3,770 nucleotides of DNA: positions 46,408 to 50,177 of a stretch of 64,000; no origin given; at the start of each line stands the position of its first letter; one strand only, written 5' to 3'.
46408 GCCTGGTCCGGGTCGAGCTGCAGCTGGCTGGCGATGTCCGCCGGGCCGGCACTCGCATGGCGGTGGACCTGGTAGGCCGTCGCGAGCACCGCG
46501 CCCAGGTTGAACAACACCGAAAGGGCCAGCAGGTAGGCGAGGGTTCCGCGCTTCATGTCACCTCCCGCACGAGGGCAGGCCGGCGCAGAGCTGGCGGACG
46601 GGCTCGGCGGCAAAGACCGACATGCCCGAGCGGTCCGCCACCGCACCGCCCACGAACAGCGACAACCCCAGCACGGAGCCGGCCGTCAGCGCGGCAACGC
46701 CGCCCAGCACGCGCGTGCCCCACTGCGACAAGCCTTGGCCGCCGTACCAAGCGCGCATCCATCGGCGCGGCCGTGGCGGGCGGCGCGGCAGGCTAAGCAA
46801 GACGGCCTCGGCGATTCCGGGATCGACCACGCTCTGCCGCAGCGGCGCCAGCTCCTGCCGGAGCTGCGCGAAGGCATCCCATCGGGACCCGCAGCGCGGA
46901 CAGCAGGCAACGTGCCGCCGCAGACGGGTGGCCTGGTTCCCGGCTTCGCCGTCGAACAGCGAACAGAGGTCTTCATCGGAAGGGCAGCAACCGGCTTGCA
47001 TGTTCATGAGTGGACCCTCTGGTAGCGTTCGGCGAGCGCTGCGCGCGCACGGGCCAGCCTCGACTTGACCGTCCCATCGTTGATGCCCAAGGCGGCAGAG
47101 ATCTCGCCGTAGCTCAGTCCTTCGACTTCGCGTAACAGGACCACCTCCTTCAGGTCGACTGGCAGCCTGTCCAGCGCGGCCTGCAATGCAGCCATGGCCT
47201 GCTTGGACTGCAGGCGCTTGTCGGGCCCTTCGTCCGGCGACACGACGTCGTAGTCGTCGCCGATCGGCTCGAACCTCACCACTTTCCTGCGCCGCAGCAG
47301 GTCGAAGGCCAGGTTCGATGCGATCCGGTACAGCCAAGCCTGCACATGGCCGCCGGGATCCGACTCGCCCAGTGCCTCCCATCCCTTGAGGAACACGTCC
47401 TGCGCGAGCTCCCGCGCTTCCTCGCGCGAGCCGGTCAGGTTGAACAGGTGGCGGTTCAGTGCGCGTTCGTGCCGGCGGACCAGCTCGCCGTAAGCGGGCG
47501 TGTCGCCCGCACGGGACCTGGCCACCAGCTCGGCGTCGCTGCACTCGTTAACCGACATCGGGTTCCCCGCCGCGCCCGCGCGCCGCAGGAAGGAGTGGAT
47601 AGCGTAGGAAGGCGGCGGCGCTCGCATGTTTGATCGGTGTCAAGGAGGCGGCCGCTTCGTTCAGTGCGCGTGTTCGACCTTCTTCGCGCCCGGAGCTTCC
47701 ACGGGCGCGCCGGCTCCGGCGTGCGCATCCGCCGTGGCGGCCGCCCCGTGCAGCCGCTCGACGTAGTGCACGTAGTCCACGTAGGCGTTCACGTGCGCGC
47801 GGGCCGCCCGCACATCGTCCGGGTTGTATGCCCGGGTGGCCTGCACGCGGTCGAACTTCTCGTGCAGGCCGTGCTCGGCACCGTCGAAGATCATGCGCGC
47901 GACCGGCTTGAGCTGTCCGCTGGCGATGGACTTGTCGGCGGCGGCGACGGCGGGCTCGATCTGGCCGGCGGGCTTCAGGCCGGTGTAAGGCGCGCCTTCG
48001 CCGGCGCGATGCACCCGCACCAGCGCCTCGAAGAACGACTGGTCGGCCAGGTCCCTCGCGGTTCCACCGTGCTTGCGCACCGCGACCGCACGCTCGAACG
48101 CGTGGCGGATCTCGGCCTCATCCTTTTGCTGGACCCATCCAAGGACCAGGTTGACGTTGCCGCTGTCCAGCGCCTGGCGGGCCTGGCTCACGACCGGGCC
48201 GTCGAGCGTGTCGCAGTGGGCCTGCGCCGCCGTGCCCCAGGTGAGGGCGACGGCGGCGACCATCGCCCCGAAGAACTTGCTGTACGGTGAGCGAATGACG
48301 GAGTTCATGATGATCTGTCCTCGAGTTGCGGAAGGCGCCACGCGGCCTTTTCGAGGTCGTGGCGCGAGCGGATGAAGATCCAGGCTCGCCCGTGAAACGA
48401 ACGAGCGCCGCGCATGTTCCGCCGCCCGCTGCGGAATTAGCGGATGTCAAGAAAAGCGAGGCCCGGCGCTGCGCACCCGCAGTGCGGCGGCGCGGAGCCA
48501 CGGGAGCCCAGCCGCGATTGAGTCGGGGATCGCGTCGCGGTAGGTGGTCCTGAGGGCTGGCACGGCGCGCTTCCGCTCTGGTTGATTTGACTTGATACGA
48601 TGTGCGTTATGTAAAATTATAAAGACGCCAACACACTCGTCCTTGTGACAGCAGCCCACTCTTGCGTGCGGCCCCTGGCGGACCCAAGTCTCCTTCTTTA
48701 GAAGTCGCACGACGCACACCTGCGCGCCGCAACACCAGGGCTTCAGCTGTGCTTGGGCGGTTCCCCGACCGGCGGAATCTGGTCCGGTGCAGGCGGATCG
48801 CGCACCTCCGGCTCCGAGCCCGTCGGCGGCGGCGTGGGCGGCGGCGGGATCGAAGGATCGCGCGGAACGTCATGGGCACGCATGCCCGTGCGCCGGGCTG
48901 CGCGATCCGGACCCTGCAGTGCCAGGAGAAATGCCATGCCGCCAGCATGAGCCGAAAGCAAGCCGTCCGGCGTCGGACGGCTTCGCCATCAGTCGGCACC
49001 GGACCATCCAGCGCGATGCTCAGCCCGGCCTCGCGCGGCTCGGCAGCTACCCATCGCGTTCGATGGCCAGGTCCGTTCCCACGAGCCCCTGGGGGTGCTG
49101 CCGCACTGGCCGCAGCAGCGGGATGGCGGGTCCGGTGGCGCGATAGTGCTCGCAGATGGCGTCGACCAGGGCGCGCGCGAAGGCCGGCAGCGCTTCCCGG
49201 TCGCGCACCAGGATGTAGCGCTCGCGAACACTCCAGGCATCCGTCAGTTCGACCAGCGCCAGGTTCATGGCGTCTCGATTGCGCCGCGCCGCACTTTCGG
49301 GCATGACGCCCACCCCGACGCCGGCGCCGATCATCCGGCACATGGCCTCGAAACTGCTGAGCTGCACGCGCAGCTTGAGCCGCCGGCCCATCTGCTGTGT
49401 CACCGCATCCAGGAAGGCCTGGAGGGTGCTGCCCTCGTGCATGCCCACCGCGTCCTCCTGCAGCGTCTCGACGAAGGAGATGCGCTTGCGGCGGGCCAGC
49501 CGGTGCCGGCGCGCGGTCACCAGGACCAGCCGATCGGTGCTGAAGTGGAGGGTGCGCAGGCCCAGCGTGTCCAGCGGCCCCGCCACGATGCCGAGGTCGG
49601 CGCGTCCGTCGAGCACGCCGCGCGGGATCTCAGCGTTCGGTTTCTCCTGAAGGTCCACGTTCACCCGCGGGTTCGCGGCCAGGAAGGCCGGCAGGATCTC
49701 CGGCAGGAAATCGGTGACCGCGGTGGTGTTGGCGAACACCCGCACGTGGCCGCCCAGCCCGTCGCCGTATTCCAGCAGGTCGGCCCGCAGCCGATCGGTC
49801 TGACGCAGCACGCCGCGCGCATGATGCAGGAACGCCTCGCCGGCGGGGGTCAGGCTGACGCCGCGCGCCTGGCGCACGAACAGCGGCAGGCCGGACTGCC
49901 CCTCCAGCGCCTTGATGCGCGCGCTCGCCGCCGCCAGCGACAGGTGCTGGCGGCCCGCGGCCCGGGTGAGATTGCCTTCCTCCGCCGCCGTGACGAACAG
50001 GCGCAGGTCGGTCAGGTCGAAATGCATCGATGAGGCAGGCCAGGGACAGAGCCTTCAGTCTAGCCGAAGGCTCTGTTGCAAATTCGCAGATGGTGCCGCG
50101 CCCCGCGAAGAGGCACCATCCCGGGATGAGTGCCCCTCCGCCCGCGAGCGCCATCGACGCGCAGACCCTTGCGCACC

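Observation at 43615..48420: Seven-gene ECF sigma envelope cluster with two identical-geometry ECF promoters defining a mini-regulon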

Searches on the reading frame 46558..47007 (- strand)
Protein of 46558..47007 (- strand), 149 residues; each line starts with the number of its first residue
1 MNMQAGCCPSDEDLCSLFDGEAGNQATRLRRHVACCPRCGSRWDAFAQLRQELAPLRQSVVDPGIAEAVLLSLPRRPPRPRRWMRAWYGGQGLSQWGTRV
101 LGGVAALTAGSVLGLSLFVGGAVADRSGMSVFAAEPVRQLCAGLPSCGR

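Call 3: search_protein_families(library=pfam, proteins=[window:46558-47007:-], max_evalue=0.1)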
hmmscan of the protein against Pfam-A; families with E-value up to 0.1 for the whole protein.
window:46558-47007:- (149 aa): 1 family
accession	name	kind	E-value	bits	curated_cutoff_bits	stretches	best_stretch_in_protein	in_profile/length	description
PF23165.1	zf-C2H2_FBX41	-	0.071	13.1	24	1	36-53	5-24/30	F-box only protein 41 C2H2 zinc finger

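Call 14: search_protein_families(library=ncbifam, proteins=[window:46558-47007:-], max_evalue=0.01)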
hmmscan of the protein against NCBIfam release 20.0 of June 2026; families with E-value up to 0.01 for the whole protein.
window:46558-47007:- (149 aa): 2 families
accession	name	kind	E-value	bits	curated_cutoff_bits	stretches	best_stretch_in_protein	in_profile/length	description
NF052375.1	antisigma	equivalog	0.005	16.9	100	1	25-118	14-102/217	anti-sigma factor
TIGR03988.1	antisig_RsrA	equivalog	0.0063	16.6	62.5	1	12-51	7-47/77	mycothiol system anti-sigma-R factor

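Call 61: search_solved_structures(query=window:46558-47007:-, max_evalue=1, show_alignments=2)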
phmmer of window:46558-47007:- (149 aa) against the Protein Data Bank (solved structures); distinct sequences matched with E-value up to 1: 6.
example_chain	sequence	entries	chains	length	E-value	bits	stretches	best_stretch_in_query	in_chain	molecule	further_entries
8fbz_B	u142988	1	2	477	0.087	16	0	40-78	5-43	Glutathione synthetase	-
2hgs_A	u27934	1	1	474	0.13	15.4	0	41-78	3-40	PROTEIN (GLUTATHIONE SYNTHETASE)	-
6uuj_C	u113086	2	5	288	0.25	14.5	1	45-111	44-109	ESX-3 secretion-associated protein EspG3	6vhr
5dlb_A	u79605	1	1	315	0.29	14.3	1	45-111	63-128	chaperone EspG3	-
4asm_B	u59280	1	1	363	0.43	13.7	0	84-101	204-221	BETA-AGARASE D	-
2nb9_A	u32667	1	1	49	0.59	13.3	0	32-54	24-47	Uncharacterized protein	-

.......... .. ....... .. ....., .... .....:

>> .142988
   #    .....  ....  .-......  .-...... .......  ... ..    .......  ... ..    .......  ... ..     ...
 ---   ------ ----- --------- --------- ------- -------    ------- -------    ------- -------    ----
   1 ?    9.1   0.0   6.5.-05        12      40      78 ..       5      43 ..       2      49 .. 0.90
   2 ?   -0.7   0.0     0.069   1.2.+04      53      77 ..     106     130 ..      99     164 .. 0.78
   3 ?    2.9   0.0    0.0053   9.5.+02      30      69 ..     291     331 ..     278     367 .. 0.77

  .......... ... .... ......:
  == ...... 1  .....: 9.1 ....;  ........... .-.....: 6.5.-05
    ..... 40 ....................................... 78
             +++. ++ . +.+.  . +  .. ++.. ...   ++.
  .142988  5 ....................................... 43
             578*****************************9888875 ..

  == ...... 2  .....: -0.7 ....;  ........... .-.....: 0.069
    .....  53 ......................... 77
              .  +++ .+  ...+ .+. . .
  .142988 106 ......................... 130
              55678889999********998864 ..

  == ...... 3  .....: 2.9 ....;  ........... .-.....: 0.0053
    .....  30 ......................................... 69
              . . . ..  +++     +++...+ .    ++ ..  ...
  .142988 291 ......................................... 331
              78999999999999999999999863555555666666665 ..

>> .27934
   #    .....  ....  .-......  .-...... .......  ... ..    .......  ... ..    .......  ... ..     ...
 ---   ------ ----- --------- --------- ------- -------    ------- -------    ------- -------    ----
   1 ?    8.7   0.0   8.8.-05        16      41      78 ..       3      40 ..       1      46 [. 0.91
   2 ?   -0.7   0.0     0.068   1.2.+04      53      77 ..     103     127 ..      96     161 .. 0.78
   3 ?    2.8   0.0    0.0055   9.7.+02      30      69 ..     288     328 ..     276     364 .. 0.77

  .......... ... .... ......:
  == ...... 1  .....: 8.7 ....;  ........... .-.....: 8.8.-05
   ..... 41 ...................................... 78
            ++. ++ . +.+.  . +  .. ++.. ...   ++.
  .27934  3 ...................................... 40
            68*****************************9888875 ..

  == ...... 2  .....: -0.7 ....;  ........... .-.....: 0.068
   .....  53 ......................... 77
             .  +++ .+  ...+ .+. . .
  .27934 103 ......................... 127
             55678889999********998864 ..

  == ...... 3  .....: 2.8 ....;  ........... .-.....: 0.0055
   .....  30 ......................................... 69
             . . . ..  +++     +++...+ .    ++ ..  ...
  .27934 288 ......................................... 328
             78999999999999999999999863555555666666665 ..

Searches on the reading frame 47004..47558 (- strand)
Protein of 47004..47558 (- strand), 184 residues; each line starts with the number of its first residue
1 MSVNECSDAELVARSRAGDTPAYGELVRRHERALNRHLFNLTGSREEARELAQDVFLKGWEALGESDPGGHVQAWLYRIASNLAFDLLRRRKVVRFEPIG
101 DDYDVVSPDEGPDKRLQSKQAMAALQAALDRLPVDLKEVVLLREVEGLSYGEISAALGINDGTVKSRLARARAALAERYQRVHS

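Call 3: search_protein_families(library=pfam, proteins=[window:47004-47558:-], max_evalue=0.1)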
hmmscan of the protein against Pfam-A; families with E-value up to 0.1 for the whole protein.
window:47004-47558:- (184 aa): 11 families
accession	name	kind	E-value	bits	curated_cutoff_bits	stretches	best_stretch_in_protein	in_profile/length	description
PF08281.18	Sigma70_r4_2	-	6.7e-19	67.7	25.7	1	124-175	3-54/54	Sigma-70, region 4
PF04542.20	Sigma70_r2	-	2.4e-14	53.3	24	1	26-92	1-69/71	Sigma-70 region 2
PF04545.22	Sigma70_r4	-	1.9e-09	37.3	24.1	1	128-175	1-48/50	Sigma-70, region 4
PF07638.17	Sigma70_ECF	-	9.6e-07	29.3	21.1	1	23-178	27-182/185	ECF sigma factor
PF13384.12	HTH_23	-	0.0039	17.4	24.6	1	139-170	10-40/50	Homeodomain-like domain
PF13412.12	HTH_24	-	0.0056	16.7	21.9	1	146-170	16-40/48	Winged helix-turn-helix DNA-binding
PF13404.12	HTH_AsnC-type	-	0.02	15.2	27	0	148-170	18-40/42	AsnC-type helix-turn-helix domain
PF25787.1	HTH_SB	-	0.021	15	43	1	132-166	7-41/53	Sleeping Beauty transposase HTH domain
PF13518.12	HTH_28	-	0.024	15.1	25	1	139-173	5-38/52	Helix-turn-helix domain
PF22029.2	PhyR_sigma2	-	0.037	14.5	27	1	40-79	14-53/55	Sigma2 domain of PhyR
PF22943.2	HTH_68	-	0.042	13.9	27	1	136-165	7-35/45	Putative helix-turn-helix domain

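Call 14: search_protein_families(library=ncbifam, proteins=[window:47004-47558:-], max_evalue=0.01)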
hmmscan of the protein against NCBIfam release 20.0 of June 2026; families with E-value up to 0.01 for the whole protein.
window:47004-47558:- (184 aa): 97 families (the best 25 are shown)
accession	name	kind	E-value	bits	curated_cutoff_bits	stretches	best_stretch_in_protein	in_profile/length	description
NF007229.0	PRK09647.1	equivalog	3.4e-39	134.5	265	1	11-180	34-203/220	RNA polymerase sigma factor SigE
NF009166.1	PRK12513.1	equivalog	6.1e-34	117.4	206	1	3-178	4-185/193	RNA polymerase sigma factor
NF007225.0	PRK09643.1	equivalog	9.5e-34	116.9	190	1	2-181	8-184/204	RNA polymerase sigma factor SigM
NF008888.0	PRK11922.1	equivalog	1.4e-30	106.7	204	1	3-178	12-195/231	RNA polymerase sigma factor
NF004113.0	PRK05602.1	equivalog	5e-29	101.4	208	1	4-178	28-200/211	RNA polymerase sigma factor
NF058625.1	sigma_PG0214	equivalog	2.1e-27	95.9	130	1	27-183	10-165/170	GFO_1088 family ECF-type sigma factor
TIGR02937.1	sigma70-ECF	superfamily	2.6e-27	95.5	42.9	1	23-178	3-164/165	sigma-70 family RNA polymerase sigma factor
NF009171.0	PRK12518.1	equivalog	8.1e-27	94.3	208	1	4-179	10-184/191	RNA polymerase sigma factor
TIGR02983.1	SigE-fam_strep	subfamily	1.8e-26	93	141.55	1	22-180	7-159/162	SigE family RNA polymerase sigma factor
TIGR02939.1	RpoE_Sigma70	equivalog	2.7e-26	92.8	236.15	1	6-179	5-186/190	RNA polymerase sigma factor RpoE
NF007223.0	PRK09641.1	equivalog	3.4e-26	92.2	209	1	10-180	7-185/187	RNA polymerase sigma factor SigW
TIGR02960.1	SigX5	hypoth_equivalog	1.3e-25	90.3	264.75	2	18-92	2-76/322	RNA polymerase sigma-70 factor, TIGR02960 family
NF006089.0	PRK08241.1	subfamily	1.7e-25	89.8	240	2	8-92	9-93/343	RNA polymerase subunit sigma-70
TIGR02950.1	SigM_subfam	subfamily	3e-24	85.7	147.95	1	25-179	4-158/159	RNA polymerase sigma factor, SigM family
TIGR02948.1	SigW_bacill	equivalog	3.7e-24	85.8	243.1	1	10-180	7-185/187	RNA polymerase sigma factor SigW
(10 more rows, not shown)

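Call 60: search_solved_structures(query=window:47004-47558:-, max_evalue=1e-8)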
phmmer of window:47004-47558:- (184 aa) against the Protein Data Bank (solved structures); distinct sequences matched with E-value up to 1e-8: 16.
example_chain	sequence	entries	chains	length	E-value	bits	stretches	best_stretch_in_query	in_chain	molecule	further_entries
9m9d_F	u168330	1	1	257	5.1e-31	111.3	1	18-177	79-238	ECF RNA polymerase sigma factor SigE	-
9m9e_F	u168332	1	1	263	5.5e-31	111.2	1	18-177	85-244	ECF RNA polymerase sigma factor SigE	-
9m98_F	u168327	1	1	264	5.5e-31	111.2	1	18-177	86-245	ECF RNA polymerase sigma factor SigE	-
4cxf_A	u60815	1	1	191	7.2e-22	81.5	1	5-176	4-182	RNA POLYMERASE SIGMA FACTOR CNRH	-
8z6g_B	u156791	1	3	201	2.8e-20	76.3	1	4-179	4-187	RNA polymerase sigma factor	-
6in7_B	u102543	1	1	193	3.4e-20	76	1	7-179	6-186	RNA polymerase sigma-H factor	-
6jcy_F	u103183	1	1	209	3.3e-18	69.6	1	39-175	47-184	ECF RNA polymerase sigma factor SigH,ECF RNA polymerase sigma factor SigE,ECF RNA polymera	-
1or7_A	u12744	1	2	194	3.5e-16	63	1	5-180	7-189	RNA polymerase sigma-E factor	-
6jbq_F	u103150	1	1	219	4.8e-16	62.6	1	5-180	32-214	ECF RNA polymerase sigma-E factor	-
5wuq_A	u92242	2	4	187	6.1e-16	62.2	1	13-178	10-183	ECF RNA polymerase sigma factor SigW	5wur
7qh5_A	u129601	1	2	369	3e-14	56.7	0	16-89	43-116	RNA polymerase sigma factor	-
5uxx_A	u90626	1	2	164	9e-13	51.9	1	33-177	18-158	RNA polymerase sigma factor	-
6dv9_F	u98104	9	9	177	4.1e-12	49.7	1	18-176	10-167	ECF RNA polymerase sigma factor SigL | RNA polymerase sigma factor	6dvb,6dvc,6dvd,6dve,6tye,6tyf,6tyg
6dxo_A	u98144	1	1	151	3.5e-11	46.7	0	10-89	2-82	RNA polymerase ECF-subfamily sigma factor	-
2q1z_A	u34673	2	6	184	2e-09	41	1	18-172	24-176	RpoE, ECF SigE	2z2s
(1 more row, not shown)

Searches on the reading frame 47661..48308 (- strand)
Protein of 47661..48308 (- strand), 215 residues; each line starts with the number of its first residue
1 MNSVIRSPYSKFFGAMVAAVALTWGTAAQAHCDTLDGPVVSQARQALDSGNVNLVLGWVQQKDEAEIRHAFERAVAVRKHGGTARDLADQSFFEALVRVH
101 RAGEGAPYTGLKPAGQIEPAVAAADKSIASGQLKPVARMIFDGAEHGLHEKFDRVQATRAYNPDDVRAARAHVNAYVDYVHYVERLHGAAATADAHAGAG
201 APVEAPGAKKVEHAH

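Call 3: search_protein_families(library=pfam, proteins=[window:47661-48308:-], max_evalue=0.1)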
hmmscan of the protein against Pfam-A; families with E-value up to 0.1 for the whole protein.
window:47661-48308:- (215 aa): 1 family
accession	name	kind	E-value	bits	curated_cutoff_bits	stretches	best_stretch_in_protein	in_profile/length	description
PF20046.4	DUF6448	-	1e-57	194.7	27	1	36-182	1-147/147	Family of unknown function (DUF6448)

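Call 7: find_related_loci(query=window:47661-48308:-, collection=genome_contigs, flank=6000)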
Query window:47661-48308:- (215 aa) in genome_contigs; peptide patterns used: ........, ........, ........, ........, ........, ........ (x = any residue, [..] = any of these).
139 stretches matched a pattern; 29 encode a relative of the query (tblastn E <= 1e-3); 29 distinct loci.
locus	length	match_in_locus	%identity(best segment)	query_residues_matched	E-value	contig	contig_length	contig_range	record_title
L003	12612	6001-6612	73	1-200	5e-93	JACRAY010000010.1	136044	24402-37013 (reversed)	MAG: Burkholderiales bacterium isolate NC_groundwater_1606_Pr3_B-0.1um_68_97 SR-2_scaffold_141_1360856, whole genome sho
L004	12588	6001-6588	71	1-196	6e-91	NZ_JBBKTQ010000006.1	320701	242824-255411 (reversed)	Ramlibacter sp. AN1133 6, whole genome shotgun sequence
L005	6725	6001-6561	72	4-190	2e-86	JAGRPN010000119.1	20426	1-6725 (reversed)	MAG: Ramlibacter sp. isolate BP03 k141_7506, whole genome shotgun sequence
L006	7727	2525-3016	62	28-190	3e-63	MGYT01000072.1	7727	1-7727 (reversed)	MAG: Gammaproteobacteria bacterium RIFCSPLOWO2_02_FULL_61_13 rifcsplowo2_02_scaffold_25382, whole genome shotgun sequenc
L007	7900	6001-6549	57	28-215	1e-61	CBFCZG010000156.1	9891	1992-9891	MAG TPA_asm: uncultured Phycisphaerae bacterium isolate SRR6194934_binner13_Refined_19 genome assembly, contig: ERZ78139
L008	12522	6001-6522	59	31-203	2e-59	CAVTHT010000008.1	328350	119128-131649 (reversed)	MAG: uncultured beta proteobacterium isolate MFD05942.bin.2.9 genome assembly, contig: contig_42285, whole genome shotgu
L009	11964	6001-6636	47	1-215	5e-56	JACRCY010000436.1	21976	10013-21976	MAG: Deltaproteobacteria bacterium isolate NC_groundwater_1658_Pr3_B-0.1um_72_13 SR-2_scaffold_141_2673482, whole genome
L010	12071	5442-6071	47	2-215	4e-55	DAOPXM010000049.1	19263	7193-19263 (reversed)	MAG TPA_asm: Deltaproteobacteria bacterium isolate AMR_MDS_1340 NODE_2886_length_19263_cov_22.006664, whole genome shotg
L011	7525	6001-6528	53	16-191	3e-54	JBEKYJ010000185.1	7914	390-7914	MAG: Verrucomicrobiia bacterium isolate SPRUCE 672 SPRUCE_672_185, whole genome shotgun sequence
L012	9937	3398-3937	54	8-190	4e-54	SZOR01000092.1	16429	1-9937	Betaproteobacteria bacterium PRO7 ZYPT4scaffold_1570, whole genome shotgun sequence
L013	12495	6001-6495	58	31-202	1e-53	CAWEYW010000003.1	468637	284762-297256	MAG: uncultured beta proteobacterium isolate MFD05942.bin.1.462 genome assembly, contig: contig_21643, whole genome shot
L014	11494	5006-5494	56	28-189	6e-53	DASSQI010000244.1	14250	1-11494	MAG TPA_asm: Anaeromyxobacteraceae bacterium isolate SMAG_U458 k141_1402796, whole genome shotgun sequence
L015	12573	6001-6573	48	2-190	4e-50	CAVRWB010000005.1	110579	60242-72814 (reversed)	MAG: uncultured Acidobacteriota bacterium isolate MFD02159.bin.2.26 genome assembly, contig: contig_14811, whole genome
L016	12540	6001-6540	50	16-196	1e-49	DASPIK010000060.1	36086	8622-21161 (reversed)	MAG TPA_asm: Terriglobales bacterium isolate SMAG_U11981 k141_82851, whole genome shotgun sequence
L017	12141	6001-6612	45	8-211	2e-49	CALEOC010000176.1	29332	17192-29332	MAG TPA_asm: uncultured Myxococcales bacterium isolate SRR1561992_bin.48_CONCOCT_v1.1_MAG genome assembly, contig: ERZ72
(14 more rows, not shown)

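Call 14: search_protein_families(library=ncbifam, proteins=[window:47661-48308:-], max_evalue=0.01)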
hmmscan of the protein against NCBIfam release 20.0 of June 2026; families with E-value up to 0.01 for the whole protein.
window:47661-48308:- (215 aa): 0 families

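Call 55: predict_structure(alignment_id=A1)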
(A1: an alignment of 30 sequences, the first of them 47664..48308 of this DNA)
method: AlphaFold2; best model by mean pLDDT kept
length: 215 residues; sequences in the alignment: 30
mean_pLDDT: 87.2   pTM: 0.67
mean pLDDT of the five models: 87.2, 84.8, 84.6, 82.5, 82.4
residues with pLDDT >= 90: 145; 70-90: 24; 50-70: 45; < 50: 1
segments of 3 or more residues with pLDDT < 50: none
pLDDT, mean of each block of 10 residues (from residue 1): 61 61 55 92 98 98 98 98 97 98 93 90 90 94 97 98 98 98 94 67 63 72
secondary structure, 60 per line:
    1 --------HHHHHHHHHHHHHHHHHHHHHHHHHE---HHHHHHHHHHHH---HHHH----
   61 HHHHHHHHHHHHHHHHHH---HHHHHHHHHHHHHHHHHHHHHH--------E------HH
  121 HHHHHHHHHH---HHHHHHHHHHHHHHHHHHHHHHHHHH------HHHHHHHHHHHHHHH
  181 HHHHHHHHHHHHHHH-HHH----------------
elements in order: H9-33 H38-49 H53-56 H61-78 H82-103 H119-130 H134-159 H166-195

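Call 58: fold_search(model_id=the predicted structure, library=pdb)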
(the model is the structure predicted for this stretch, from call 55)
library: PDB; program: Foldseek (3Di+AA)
matches with E <= 10: 38; with E <= 0.001: 0
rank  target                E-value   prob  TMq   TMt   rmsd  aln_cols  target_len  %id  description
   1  9jzr_F                1.6e+00  0.12  0.18  0.23  13.7       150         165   15  Structure of PSI-LHCI-LHCII supercomplex from Bryopsis corticulans (released 2026-02-25)
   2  3zc0_B                1.8e+00  0.07  0.15  0.17  21.7       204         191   14  Structure of AfC3PO - duplex RNA complex (released 2013-01-23)
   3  6tej_B                2.1e+00  0.12  0.24  0.10  26.2       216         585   15  Structure of apo IrtAB devoid SID in complex with sybody Syb_NL5 (released 2020-04-01)
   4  2x3v_A                2.3e+00  0.11  0.22  0.17  24.5       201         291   10  Structure of The F-BAR Domain of Mouse Syndapin I (released 2010-04-07)
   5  1key_D                2.5e+00  0.08  0.18  0.18  21.0       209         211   10  Crystal Structure of Mouse Testis/Brain RNA-binding Protein (TB-RBP) (released 2002-07-03)
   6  3hai_C                3.0e+00  0.09  0.22  0.17  24.3       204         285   10  Crystal structure of human PACSIN1 F-BAR domain (P21 lattice) (released 2009-06-16)
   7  3tkl_B                3.8e+00  0.04  0.16  0.17  21.9       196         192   10  Crystal structure of the GTP-bound Rab1a in complex with the coiled-coil domain of LidA from Legionella pneumophila (released 2012-06-27)
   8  3zc0_C                3.8e+00  0.04  0.15  0.16  21.5       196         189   15  Structure of AfC3PO - duplex RNA complex (released 2013-01-23)
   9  1key_B                4.3e+00  0.07  0.20  0.20  21.6       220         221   12  Crystal Structure of Mouse Testis/Brain RNA-binding Protein (TB-RBP) (released 2002-07-03)
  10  3zc1_C                4.3e+00  0.06  0.16  0.18  18.8       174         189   15  Crystal structure of AfC3PO (released 2013-01-23)
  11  9uhd                  4.7e+00  0.06  0.19  0.19  16.6       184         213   15  Structure of FAM92A BAR domain (released 2025-07-16)
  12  5e86                  5.0e+00  0.12  0.20  0.19   6.1        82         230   12  isolated SBD of BiP with loop34 modification (released 2015-12-30)
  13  4wyv_G                5.0e+00  0.06  0.19  0.19  21.0       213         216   13  Crystal Structure of Human Translin in Open Conformation (released 2014-11-26)
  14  3zc0_A                5.2e+00  0.03  0.15  0.16  21.4       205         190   15  Structure of AfC3PO - duplex RNA complex (released 2013-01-23)
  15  9j38_A                5.8e+00  0.08  0.17  0.12  12.3       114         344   10  human KCNQ5-CaM in apo state (released 2025-04-16)
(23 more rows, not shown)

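Call 79: search_protein_families(library=pfam, proteins=[L004:5001-5837:+, L004:2375-5041:+, L005:4874-5713:+, L005:3313-4866:+], max_evalue=0.001)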
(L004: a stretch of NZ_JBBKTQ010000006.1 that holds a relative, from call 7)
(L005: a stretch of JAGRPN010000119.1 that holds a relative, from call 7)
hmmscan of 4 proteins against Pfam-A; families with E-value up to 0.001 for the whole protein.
L004:5001-5837:+ (278 aa): 2 families
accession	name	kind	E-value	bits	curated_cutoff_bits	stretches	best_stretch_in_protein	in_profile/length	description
PF13545.12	HTH_Crp_2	-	1.4e-12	47.8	27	1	172-239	1-70/70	Crp-like helix-turn-helix domain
PF00027.35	cNMP_binding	-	0.00027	21.3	27.5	1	61-140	10-89/89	Cyclic nucleotide-binding domain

L004:2375-5041:+ (888 aa): 0 families

L005:4874-5713:+ (279 aa): 2 families
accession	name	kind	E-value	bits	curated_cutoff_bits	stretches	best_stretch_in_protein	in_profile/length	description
PF04016.18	DUF364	-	9e-28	97.2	23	1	132-265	10-144/147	Putative heavy-metal chelation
PF13938.11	DUF4213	-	1.4e-06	28.9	23.5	1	41-106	22-74/75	Putative heavy-metal chelation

L005:3313-4866:+ (517 aa): 2 families
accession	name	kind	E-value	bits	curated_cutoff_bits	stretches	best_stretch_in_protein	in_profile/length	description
PF05762.20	VWA_CoxE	-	5e-08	33.1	26.4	1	298-429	48-176/222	VWA domain containing CoxE-like protein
PF13519.12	VWA_2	-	5.3e-08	33.9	27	1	310-414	1-107/107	von Willebrand factor type A domain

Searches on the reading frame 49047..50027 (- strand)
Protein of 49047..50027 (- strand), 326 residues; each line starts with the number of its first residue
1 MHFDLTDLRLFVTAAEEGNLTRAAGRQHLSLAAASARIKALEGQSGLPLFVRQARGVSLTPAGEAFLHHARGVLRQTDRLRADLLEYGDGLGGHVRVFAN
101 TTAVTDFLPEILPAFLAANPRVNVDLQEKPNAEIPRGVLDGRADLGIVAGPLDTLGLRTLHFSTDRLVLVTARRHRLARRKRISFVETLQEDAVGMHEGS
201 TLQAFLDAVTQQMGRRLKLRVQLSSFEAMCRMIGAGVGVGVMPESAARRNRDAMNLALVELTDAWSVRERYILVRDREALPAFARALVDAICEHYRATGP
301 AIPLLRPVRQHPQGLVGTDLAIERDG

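Call 44: search_protein_families(library=pfam, proteins=[window:49047-50027:-], max_evalue=0.00001)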
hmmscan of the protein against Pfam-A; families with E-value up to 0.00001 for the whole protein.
window:49047-50027:- (326 aa): 2 families
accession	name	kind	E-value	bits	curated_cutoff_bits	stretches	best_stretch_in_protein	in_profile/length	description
PF03466.25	LysR_substrate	-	9.8e-43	146.4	28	1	89-294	2-207/209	LysR substrate binding domain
PF00126.33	HTH_1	-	7.7e-19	67.8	26.6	1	5-64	1-60/60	Bacterial regulatory helix-turn-helix protein, lysR family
